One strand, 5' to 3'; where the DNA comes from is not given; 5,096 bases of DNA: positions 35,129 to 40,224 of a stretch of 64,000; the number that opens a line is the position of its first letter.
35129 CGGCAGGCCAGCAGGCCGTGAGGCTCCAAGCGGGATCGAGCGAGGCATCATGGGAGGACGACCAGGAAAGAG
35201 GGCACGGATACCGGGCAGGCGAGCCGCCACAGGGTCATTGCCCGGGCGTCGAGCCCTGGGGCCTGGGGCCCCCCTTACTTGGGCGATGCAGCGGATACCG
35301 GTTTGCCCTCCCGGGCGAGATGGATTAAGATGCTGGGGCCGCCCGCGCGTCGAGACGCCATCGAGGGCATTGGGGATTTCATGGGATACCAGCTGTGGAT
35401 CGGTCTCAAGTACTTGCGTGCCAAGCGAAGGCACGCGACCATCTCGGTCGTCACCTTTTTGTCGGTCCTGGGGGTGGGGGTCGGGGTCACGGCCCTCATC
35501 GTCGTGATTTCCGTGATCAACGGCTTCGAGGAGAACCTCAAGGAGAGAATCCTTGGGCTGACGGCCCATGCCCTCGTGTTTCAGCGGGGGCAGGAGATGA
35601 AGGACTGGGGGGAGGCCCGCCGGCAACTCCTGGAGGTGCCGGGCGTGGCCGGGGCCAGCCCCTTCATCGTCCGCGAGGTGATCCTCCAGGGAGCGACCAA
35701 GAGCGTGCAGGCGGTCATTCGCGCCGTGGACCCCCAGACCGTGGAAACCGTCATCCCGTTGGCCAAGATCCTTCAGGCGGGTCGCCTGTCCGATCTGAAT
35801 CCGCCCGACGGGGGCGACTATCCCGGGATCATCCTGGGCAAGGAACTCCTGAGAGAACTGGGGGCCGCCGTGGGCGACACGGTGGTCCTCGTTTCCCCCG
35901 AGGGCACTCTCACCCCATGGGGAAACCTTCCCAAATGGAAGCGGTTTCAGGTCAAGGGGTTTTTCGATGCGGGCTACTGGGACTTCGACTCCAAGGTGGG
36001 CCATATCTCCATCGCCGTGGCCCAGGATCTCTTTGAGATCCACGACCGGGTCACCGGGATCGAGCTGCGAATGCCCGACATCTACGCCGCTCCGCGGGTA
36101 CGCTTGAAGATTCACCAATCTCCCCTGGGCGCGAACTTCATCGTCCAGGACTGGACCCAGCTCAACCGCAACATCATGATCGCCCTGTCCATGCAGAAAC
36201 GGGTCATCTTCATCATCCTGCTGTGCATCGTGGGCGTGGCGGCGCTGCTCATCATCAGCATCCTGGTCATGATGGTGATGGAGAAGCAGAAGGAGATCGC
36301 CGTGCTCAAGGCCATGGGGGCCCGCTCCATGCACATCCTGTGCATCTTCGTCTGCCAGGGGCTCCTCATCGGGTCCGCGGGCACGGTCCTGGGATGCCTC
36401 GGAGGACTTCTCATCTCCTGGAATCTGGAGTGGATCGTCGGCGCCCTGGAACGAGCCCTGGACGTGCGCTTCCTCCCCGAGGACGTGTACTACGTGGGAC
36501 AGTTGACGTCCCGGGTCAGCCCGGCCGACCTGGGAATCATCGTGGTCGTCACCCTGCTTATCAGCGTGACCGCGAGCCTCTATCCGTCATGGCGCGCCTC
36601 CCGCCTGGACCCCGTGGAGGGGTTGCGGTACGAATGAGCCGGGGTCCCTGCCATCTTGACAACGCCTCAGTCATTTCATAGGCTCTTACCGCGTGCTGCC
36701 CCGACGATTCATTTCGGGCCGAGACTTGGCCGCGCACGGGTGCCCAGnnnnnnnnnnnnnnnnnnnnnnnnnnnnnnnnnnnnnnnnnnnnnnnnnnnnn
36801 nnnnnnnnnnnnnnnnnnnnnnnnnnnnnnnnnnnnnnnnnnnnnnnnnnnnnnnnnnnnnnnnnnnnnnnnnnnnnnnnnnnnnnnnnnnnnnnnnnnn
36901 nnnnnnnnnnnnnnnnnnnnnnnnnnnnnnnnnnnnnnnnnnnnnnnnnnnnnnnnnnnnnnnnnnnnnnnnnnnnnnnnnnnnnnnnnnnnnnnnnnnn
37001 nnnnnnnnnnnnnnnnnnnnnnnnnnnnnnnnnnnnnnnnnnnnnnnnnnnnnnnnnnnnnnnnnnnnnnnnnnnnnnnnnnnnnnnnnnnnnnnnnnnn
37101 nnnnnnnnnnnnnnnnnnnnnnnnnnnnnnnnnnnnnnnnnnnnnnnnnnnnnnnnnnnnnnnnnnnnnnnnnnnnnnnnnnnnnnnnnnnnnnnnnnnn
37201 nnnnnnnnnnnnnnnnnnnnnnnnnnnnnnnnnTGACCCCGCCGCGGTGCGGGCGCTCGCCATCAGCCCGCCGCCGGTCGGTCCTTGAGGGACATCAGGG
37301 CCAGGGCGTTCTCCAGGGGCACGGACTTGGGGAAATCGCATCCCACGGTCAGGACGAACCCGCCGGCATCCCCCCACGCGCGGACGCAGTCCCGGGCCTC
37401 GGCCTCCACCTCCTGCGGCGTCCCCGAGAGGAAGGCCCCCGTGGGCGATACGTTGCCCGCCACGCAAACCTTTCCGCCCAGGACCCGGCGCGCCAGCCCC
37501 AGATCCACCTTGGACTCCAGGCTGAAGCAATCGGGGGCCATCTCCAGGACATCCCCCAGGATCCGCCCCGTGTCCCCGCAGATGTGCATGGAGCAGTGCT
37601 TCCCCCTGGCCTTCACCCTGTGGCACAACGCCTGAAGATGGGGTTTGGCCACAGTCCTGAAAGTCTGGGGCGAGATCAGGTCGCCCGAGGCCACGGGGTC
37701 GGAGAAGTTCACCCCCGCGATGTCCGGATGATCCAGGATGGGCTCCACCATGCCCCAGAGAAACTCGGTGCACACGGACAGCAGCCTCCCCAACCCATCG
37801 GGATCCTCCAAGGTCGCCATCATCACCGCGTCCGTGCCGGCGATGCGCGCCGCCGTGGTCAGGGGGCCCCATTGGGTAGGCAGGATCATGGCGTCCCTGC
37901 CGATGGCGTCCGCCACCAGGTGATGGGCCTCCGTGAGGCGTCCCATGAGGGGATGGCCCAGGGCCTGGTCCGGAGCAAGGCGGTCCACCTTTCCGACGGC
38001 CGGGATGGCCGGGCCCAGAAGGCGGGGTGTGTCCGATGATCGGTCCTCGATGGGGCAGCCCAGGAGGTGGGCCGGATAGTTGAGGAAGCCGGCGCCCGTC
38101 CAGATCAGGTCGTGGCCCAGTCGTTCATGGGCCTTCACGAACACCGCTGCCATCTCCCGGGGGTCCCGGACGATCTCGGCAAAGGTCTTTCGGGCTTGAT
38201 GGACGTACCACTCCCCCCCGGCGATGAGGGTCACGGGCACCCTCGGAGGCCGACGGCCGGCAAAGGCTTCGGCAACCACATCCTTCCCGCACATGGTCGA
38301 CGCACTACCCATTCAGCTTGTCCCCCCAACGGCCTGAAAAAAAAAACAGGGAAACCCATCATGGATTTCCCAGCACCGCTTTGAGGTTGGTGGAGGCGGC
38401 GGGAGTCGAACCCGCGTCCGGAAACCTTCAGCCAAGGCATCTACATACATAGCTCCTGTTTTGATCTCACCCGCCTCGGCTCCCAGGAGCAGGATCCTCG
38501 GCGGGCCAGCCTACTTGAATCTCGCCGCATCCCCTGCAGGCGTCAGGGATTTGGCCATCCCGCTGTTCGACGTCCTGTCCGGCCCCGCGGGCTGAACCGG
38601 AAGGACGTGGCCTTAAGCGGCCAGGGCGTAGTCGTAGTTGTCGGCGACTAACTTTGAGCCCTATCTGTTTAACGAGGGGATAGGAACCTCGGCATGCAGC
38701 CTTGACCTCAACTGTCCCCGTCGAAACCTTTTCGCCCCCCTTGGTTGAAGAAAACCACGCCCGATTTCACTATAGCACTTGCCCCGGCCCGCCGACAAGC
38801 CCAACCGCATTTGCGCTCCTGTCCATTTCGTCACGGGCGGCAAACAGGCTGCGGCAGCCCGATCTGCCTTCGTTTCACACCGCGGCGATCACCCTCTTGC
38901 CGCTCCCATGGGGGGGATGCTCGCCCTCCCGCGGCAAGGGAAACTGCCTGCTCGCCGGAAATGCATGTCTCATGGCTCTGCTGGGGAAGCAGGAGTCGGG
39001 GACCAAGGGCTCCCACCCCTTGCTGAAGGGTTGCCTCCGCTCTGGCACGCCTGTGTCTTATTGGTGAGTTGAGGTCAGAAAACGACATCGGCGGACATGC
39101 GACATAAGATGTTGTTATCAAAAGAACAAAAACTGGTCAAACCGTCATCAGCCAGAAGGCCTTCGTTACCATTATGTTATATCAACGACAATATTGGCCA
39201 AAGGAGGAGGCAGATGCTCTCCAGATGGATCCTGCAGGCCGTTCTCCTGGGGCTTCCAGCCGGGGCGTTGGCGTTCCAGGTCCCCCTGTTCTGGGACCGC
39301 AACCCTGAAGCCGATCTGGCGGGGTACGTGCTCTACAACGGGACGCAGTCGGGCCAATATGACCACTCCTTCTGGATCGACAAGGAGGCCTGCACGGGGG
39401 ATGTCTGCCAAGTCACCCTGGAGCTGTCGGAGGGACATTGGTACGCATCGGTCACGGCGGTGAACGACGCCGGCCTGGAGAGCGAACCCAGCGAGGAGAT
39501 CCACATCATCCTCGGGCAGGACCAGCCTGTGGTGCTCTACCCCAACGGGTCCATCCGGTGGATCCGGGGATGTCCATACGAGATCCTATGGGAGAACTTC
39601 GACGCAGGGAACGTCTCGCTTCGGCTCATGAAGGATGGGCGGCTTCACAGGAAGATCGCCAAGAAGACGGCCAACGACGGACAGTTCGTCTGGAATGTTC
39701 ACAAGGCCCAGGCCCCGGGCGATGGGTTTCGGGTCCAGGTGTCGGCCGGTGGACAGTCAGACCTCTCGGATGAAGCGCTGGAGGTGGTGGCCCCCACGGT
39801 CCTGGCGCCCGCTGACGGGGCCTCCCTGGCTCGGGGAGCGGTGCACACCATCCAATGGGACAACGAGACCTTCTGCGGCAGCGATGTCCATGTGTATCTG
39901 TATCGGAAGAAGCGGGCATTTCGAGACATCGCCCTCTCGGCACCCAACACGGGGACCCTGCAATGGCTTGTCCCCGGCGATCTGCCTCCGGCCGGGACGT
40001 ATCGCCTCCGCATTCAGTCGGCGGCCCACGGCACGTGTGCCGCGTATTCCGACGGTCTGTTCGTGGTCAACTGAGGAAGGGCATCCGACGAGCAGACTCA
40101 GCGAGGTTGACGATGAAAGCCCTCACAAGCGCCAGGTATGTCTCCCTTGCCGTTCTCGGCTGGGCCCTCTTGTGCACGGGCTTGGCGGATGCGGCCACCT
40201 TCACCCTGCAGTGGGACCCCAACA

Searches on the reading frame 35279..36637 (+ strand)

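Call 46: search_protein_families(library=pfam, proteins=[window:35279-36637:+], max_evalue=0.0001)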
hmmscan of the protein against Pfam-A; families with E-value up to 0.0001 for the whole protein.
window:35279-36637:+ (452 aa): 2 families
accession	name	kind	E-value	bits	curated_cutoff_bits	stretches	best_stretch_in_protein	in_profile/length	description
PF02687.27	FtsX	-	3.6e-19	69.4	25.5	1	312-445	2-120/120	FtsX-like permease C-terminal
PF12704.14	MacB_PCD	-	1.2e-15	58.8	27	1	59-231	1-157/207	MacB-like periplasmic core domain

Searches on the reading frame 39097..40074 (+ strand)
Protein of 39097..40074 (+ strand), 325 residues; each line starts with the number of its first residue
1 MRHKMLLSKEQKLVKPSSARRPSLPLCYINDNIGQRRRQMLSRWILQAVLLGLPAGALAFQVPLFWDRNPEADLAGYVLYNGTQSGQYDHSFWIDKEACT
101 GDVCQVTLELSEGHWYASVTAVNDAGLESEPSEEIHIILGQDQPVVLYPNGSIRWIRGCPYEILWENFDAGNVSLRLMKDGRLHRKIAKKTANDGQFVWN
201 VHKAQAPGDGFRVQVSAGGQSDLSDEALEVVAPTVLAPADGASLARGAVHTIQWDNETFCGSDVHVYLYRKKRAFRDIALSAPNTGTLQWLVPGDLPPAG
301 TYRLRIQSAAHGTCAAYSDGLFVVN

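Call 46: search_protein_families(library=pfam, proteins=[window:39097-40074:+], max_evalue=0.0001)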
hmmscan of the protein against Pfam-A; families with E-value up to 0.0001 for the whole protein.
window:39097-40074:+ (325 aa): 1 family
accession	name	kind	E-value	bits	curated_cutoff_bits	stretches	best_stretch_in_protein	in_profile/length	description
PF10342.15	Kre9_KNH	-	5.8e-12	46.6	24.6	1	238-319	2-90/94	Kre9/KNH-like N-terminal Ig-like domain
